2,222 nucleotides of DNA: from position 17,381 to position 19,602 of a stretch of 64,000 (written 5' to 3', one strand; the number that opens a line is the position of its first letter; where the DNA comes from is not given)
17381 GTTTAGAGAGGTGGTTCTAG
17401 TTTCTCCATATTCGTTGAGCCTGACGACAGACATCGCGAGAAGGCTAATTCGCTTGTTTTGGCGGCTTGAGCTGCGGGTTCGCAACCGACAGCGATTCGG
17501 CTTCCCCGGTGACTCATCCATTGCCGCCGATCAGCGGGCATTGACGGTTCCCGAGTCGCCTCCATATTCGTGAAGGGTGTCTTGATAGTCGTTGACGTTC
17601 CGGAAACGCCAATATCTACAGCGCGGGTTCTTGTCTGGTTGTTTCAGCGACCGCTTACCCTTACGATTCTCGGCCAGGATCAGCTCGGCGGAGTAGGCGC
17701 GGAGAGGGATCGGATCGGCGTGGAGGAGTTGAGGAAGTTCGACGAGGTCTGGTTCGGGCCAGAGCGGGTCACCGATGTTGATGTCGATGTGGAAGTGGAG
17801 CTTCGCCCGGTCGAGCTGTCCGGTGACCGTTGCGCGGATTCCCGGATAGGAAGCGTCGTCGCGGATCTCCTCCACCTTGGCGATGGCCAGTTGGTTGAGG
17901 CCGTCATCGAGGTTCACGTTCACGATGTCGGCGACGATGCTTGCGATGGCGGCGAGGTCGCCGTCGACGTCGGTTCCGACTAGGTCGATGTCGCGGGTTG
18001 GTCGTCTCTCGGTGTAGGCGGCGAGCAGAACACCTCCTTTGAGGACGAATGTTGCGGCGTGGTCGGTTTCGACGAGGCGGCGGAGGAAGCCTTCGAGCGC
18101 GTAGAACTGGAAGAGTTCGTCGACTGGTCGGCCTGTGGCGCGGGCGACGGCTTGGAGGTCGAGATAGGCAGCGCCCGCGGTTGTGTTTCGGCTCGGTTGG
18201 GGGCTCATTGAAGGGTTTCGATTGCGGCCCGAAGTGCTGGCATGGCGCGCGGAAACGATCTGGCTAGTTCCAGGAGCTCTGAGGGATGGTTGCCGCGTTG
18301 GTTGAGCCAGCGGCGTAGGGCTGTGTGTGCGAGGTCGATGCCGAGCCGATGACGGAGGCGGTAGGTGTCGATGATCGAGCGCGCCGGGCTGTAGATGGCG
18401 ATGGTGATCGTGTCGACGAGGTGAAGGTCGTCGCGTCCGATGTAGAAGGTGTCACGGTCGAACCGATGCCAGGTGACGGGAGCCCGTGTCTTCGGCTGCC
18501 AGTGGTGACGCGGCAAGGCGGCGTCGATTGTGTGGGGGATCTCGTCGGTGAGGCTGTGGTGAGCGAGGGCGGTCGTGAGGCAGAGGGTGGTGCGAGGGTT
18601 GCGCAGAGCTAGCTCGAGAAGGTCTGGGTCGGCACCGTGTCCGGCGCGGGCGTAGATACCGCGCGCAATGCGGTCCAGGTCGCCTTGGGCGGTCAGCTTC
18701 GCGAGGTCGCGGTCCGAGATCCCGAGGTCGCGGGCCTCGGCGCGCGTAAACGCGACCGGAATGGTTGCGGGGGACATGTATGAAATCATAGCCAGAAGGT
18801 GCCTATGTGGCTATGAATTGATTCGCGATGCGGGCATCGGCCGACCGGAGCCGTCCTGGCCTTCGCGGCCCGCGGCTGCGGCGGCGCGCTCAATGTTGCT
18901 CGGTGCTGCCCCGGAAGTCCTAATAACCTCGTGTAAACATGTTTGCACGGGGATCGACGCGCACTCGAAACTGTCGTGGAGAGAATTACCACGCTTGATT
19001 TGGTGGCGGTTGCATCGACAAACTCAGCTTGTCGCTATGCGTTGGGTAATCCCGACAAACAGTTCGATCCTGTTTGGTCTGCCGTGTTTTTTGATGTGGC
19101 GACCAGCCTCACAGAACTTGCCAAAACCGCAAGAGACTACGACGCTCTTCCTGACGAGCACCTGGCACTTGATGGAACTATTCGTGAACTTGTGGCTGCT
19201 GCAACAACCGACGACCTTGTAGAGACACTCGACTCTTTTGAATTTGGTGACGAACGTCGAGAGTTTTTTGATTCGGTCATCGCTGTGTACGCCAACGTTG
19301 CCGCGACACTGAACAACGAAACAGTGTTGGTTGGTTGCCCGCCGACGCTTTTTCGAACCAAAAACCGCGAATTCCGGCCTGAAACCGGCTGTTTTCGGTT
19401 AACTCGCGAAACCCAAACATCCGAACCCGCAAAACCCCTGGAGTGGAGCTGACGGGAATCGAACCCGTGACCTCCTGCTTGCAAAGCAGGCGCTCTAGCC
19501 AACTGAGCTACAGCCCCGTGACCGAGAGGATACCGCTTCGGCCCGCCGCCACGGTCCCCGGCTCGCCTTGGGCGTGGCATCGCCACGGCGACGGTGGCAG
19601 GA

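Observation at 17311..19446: Integrase-less 2.05-kb mini-island bounded by 42-bp near-perfect direct repeats at the tRNA-Ala 3' flank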

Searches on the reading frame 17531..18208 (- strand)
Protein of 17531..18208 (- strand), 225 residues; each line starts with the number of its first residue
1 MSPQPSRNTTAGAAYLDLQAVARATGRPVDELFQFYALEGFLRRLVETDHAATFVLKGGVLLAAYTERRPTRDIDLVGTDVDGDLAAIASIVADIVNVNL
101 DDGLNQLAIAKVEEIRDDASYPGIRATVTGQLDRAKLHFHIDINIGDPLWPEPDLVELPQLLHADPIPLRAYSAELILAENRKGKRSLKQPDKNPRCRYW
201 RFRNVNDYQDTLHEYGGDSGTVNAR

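Call 7: search_protein_families(library=pfam, proteins=[window:17531-18208:-], max_evalue=0.01)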
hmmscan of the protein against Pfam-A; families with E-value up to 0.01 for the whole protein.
window:17531-18208:- (225 aa): 1 family
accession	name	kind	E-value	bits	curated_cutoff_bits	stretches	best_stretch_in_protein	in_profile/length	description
PF08843.17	AbiEii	-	1.1e-20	75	22.5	1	41-180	2-144/238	Nucleotidyl transferase AbiEii toxin, Type IV TA system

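Call 8: search_protein_families(library=padloc, proteins=[window:17531-18208:-], max_evalue=0.01)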
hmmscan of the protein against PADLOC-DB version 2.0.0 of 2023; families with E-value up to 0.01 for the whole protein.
window:17531-18208:- (225 aa): 13 families
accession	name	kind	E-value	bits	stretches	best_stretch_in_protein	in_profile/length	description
PDLC02288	AbiEii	-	3.6e-51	171.8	1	12-180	11-179/294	AbiEii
PDLC02312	AbiEii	-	7.5e-30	102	1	17-181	15-182/299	AbiEii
PDLC02326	AbiEii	-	1.2e-23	81.6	1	18-142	11-132/133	AbiEii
PDLC02291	AbiEii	-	1.1e-22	78.8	1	17-180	22-175/310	AbiEii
PDLC02319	AbiEii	-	1.9e-20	71.6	1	39-179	5-137/241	AbiEii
PDLC02314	AbiEii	-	1.9e-09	35.2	1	16-163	15-156/290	AbiEii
PDLC02329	AbiEii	-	4.6e-07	27.4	1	21-125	23-123/294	AbiEii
PDLC02308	AbiEii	-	8.1e-05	20.4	1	34-105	11-87/279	AbiEii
PDLC02306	AbiEii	-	0.00015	19.5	1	50-80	37-68/280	AbiEii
PDLC02301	AbiEii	-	0.00032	18.4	1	40-89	50-102/291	AbiEii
PDLC02310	AbiEii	-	0.0018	15.7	1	48-146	36-133/265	AbiEii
PDLC02300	AbiEii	-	0.0025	15.3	1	37-179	24-171/259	AbiEii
PDLC02304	AbiEii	-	0.0046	14.9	1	18-196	7-179/260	AbiEii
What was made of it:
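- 17531..18208 (-): abiEii pseudogene. Residues 1-180 are homologous (DNA 17667-18208). The C-terminal ~103 aa, including motif IV (RWRDFVD), are missing. PADLOC AbiEii matches profile positions 11-179 of 294 (call 8).
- On IS or transposon with target-site duplication: No transposase (calls 7, 8).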

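Call 31: find_homologous_proteins(query=window:17531-18208:-)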
Query window:17531-18208:- (225 aa): 1459 proteins with E <= 0.001 among 2224 candidates; the best 120 are listed.
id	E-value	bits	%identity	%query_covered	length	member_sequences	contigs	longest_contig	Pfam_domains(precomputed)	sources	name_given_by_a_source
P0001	2.4e-146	503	100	100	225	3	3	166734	PF08843.18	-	-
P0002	2.8e-102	359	92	80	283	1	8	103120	PF08843.18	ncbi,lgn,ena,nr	ncbi:MAG: nucleotidyl transferase AbiEii/AbiGii toxin family protein [Acidimicrobiales bacterium]|nr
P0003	3.5e-102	359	92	80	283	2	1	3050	PF08843.18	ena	-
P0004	3.6e-102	359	92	80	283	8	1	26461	PF08843.18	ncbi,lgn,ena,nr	ncbi:MAG: nucleotidyl transferase AbiEii/AbiGii toxin family protein [Acidimicrobiaceae bacterium]|n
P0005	6.5e-102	358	92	80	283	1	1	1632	PF08843.18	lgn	-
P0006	9.9e-102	357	91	80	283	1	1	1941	PF08843.18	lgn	-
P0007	1.2e-101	357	92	80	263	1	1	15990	PF08843.18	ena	-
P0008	3.0e-101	356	91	80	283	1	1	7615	PF08843.18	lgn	-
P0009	3.8e-101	355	91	80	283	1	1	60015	PF08843.18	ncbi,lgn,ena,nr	ncbi:MAG: nucleotidyl transferase AbiEii/AbiGii toxin family protein [Acidimicrobiaceae bacterium]|n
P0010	5.8e-101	355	91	80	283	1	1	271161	PF08843.18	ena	-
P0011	8.4e-101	354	91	80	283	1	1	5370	PF08843.18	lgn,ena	-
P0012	5.0e-100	352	89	80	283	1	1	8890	PF08843.18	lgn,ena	-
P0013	6.4e-100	351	90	80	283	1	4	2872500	PF08843.18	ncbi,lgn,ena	-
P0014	9.2e-100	351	90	80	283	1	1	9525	PF08843.18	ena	-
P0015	1.2e-99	351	90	80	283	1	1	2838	PF08843.18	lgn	-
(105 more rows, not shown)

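Call 33: find_encoding_contigs(protein=P0002, flank=8000, max_places=8)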
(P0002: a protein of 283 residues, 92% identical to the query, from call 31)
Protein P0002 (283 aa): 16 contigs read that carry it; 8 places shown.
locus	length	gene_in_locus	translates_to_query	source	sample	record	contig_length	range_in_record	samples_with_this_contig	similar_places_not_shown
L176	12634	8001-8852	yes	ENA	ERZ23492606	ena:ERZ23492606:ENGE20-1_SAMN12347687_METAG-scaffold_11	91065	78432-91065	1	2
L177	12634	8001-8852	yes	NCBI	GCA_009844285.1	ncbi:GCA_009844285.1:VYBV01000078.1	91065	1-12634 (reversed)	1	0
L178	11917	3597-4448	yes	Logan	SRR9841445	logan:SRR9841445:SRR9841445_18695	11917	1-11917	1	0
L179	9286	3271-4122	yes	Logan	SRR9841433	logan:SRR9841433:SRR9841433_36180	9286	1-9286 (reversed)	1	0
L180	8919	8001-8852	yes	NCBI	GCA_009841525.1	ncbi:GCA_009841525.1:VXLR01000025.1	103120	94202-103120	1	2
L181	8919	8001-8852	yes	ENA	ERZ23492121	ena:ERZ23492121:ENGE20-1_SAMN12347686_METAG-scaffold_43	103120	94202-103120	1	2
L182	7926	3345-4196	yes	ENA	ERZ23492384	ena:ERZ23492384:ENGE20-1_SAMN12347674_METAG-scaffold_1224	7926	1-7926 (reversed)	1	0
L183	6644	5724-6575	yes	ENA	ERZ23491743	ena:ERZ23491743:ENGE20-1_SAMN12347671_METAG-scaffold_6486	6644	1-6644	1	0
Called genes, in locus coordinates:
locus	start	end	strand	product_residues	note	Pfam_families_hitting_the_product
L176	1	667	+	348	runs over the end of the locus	PF01636:APH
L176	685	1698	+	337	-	PF00296:Bac_luciferase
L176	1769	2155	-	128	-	-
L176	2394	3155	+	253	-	PF00378:ECH_1, PF16113:ECH_2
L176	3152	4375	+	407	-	PF02515:CoA_transf_3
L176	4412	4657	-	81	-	PF13577:SnoaL_4 (weak)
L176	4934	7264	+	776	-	PF02463:SMC_N (faint), PF13175:AAA_15 (faint), PF13476:AAA_23 (weak), PF13304:AAA_21 (weak)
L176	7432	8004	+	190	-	PF13338:AbiEi_4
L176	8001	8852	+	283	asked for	PF08843:AbiEii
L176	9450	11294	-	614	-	PF03235:GmrSD_N, PF07510:GmrSD_C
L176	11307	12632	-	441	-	?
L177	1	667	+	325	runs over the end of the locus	PF01636:APH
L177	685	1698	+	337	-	PF00296:Bac_luciferase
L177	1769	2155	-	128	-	-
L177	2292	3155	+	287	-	PF00378:ECH_1, PF16113:ECH_2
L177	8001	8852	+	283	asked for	PF08843:AbiEii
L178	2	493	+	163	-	?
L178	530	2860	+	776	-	PF02463:SMC_N (faint), PF13175:AAA_15 (faint), PF13476:AAA_23 (weak), PF13304:AAA_21 (weak)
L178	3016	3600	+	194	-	PF13338:AbiEi_4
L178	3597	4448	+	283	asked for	PF08843:AbiEii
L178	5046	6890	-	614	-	PF03235:GmrSD_N, PF07510:GmrSD_C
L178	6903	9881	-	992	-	PF04851:ResIII, PF00270:DEAD (weak), PF19778:RE_endonuc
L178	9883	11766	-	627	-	PF01555:N6_N4_Mtase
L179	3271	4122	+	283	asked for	PF08843:AbiEii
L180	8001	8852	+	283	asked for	PF08843:AbiEii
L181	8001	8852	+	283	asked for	PF08843:AbiEii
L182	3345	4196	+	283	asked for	PF08843:AbiEii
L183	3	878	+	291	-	?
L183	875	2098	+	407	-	PF02515:CoA_transf_3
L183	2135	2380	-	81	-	PF13577:SnoaL_4 (weak)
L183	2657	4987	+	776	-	PF02463:SMC_N (faint), PF13175:AAA_15 (faint), PF13476:AAA_23 (weak), PF13304:AAA_21 (weak)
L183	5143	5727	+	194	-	PF13338:AbiEi_4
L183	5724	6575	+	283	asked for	PF08843:AbiEii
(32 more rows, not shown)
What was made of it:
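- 18205..18789 (-): abiEi, a full-length antitoxin and autorepressor (194 aa), with a 4-nt overlap onto abiEii. Homologues in L178-L183 have the same length (call 33).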

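Call 34: find_encoding_contigs(protein=P0010, flank=8000, max_places=4)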
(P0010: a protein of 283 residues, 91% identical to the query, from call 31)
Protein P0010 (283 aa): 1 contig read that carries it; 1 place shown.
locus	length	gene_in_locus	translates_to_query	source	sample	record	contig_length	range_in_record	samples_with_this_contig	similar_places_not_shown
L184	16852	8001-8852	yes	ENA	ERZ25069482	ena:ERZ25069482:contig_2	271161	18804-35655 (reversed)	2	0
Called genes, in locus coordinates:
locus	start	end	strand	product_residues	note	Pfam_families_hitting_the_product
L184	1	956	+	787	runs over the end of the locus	PF01315:Ald_Xan_dh_C, PF02738:MoCoBD_1, PF20256:MoCoBD_2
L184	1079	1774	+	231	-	PF19865:DUF6338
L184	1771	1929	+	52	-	-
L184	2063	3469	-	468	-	PF03951:Gln-synt_N (faint), PF00120:Gln-synt_C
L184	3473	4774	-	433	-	PF00355:Rieske, PF19301:LigXa_C, PF19112:VanA_C (faint)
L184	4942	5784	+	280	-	PF05721:PhyH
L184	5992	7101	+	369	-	PF13384:HTH_23 (weak), PF13551:HTH_29 (faint), PF13565:HTH_32 (weak), PF13358:DDE_3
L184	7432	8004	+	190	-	PF13338:AbiEi_4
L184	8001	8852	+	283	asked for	PF08843:AbiEii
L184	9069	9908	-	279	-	PF00296:Bac_luciferase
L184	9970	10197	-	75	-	PF03840:SecG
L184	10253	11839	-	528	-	-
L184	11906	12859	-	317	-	PF01734:Patatin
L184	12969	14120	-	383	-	PF00561:Abhydrolase_1, PF12697:Abhydrolase_6 (weak), PF12146:Hydrolase_4 (faint)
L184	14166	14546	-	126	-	PF09712:PHA_synth_III_E (weak)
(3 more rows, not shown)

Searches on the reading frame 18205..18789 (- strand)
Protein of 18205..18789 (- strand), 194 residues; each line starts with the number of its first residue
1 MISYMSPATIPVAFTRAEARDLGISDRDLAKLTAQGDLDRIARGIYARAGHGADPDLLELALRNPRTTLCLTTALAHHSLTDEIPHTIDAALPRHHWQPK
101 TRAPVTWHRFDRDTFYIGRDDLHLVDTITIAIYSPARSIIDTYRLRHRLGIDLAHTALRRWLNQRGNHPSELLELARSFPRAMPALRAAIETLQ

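Call 7: search_protein_families(library=pfam, proteins=[window:18205-18789:-], max_evalue=0.01)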
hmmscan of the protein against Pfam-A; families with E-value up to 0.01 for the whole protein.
window:18205-18789:- (194 aa): 2 families
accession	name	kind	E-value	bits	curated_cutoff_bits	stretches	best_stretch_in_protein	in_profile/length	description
PF13338.12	AbiEi_4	-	2.9e-10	40.5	25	1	14-48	14-48/49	Transcriptional regulator, AbiEi antitoxin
PF25607.1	DUF7939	-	0.0043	17.8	27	0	154-194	20-54/81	Domain of unknown function (DUF7939)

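Call 8: search_protein_families(library=padloc, proteins=[window:18205-18789:-], max_evalue=0.01)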
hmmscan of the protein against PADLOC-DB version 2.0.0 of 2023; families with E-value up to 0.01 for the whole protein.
window:18205-18789:- (194 aa): 25 families
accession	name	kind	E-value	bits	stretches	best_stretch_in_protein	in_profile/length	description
PDLC02225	AbiEi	-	3e-49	165.5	1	14-193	20-194/198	AbiEi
PDLC02239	AbiEi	-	3.3e-49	165.3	1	8-192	6-192/195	AbiEi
PDLC02265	AbiEi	-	2.5e-36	123.3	1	16-179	19-184/198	AbiEi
PDLC02283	AbiEi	-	8.9e-35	118.2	1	16-192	22-199/201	AbiEi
PDLC02275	AbiEi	-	5.5e-21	73.4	1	13-177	12-170/184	AbiEi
PDLC02263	AbiEi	-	2.2e-18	65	1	23-177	73-229/244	AbiEi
PDLC02254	AbiEi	-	3.8e-17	60.6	1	12-175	16-177/197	AbiEi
PDLC02228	AbiEi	-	1.5e-15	55.1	1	14-164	41-184/216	AbiEi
PDLC02245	AbiEi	-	1.8e-15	55.1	1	14-179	13-180/194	AbiEi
PDLC02248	AbiEi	-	7.9e-15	53.1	1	17-179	21-184/198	AbiEi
PDLC02249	AbiEi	-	5e-14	50.5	1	14-180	19-177/184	AbiEi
PDLC02238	AbiEi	-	2.7e-13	48.1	1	23-158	12-143/180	AbiEi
PDLC02260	AbiEi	-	4.9e-12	43.8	1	14-104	18-110/131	AbiEi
PDLC02231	AbiEi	-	1.7e-08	32.6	1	14-55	21-62/280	AbiEi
PDLC02253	AbiEi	-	1.1e-07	29.9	1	15-96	19-99/112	AbiEi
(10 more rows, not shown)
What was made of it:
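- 18205..18789 (-): Pfam AbiEi_4, and PADLOC AbiEi covering positions 6-192 of 195 (calls 7, 8).
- On AbiE type IV TA/Abi system: PF13338, and PADLOC AbiEi covering positions 6-192 of 195 (calls 7, 8).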

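Call 14: find_encoding_contigs(protein=window:18205-18789:-, flank=8000, max_places=10)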
Protein window:18205-18789:- (194 aa): 4 contigs read that carry it; 4 places shown.
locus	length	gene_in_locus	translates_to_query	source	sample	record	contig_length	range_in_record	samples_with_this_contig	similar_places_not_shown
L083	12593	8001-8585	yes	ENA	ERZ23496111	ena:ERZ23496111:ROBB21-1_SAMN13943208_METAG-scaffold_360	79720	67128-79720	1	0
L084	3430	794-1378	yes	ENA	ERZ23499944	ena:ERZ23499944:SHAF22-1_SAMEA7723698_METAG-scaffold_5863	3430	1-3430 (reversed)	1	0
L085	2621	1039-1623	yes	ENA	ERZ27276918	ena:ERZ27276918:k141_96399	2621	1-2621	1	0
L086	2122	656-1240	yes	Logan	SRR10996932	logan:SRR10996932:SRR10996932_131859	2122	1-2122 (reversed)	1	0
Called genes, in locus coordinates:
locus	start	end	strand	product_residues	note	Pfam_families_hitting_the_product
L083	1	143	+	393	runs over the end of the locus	PF07690:MFS_1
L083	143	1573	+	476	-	PF13742:tRNA_anti_2, PF02601:Exonuc_VII_L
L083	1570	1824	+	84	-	PF02609:Exonuc_VII_S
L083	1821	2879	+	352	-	PF00348:polyprenyl_synt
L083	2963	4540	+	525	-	PF00009:GTP_EFTU, PF22042:EF-G_D2, PF03144:GTP_EFTU_D2 (faint), PF16658:RF3_C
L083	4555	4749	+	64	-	PF13459:Fer4_15, PF13370:Fer4_13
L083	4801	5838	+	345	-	PF00208:ELFV_dehydrog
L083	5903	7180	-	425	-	PF02771:Acyl-CoA_dh_N, PF02770:Acyl-CoA_dh_M, PF00441:Acyl-CoA_dh_1, PF08028:Acyl-CoA_dh_2 (weak)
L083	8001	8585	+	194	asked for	PF13338:AbiEi_4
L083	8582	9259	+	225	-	PF08843:AbiEii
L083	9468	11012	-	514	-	PF00501:AMP-binding, PF13193:AMP-binding_C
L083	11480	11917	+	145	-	PF02580:Tyr_Deacylase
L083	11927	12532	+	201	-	PF02245:Pur_DNA_glyco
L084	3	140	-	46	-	?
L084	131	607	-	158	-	-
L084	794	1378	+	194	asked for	PF13338:AbiEi_4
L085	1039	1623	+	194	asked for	PF13338:AbiEi_4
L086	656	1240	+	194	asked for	PF13338:AbiEi_4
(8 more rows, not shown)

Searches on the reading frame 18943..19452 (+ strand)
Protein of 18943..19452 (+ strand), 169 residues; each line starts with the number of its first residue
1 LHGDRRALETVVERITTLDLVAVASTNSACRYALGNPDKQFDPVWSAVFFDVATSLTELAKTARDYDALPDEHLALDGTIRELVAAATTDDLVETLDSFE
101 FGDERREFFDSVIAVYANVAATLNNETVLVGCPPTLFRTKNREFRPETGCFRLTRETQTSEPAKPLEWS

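Call 7: search_protein_families(library=pfam, proteins=[window:18943-19452:+], max_evalue=0.01)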
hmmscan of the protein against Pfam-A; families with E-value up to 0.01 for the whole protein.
window:18943-19452:+ (169 aa): 0 families

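Call 8: search_protein_families(library=padloc, proteins=[window:18943-19452:+], max_evalue=0.01)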
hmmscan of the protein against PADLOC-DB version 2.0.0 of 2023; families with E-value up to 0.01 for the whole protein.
window:18943-19452:+ (169 aa): 0 families
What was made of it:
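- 18870..19303 (.): Segment c: 434 bp of low-GC (0.53) orphan DNA. The 158-aa ORF at 18976-19452 that runs through it is probably not a gene. No Pfam or PADLOC hit (calls 7, 8).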

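Call 32: find_homologous_proteins(query=window:18976-19452:+, max_evalue=0.01)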
Query window:18976-19452:+ (158 aa): 1 proteins with E <= 0.01 among 190 candidates.
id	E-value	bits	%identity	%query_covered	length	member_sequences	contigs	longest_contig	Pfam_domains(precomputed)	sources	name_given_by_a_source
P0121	5.4e-99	347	100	100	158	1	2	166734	-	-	-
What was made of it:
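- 18870..19303 (.): No homologue among 5.8 billion proteins (call 32).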
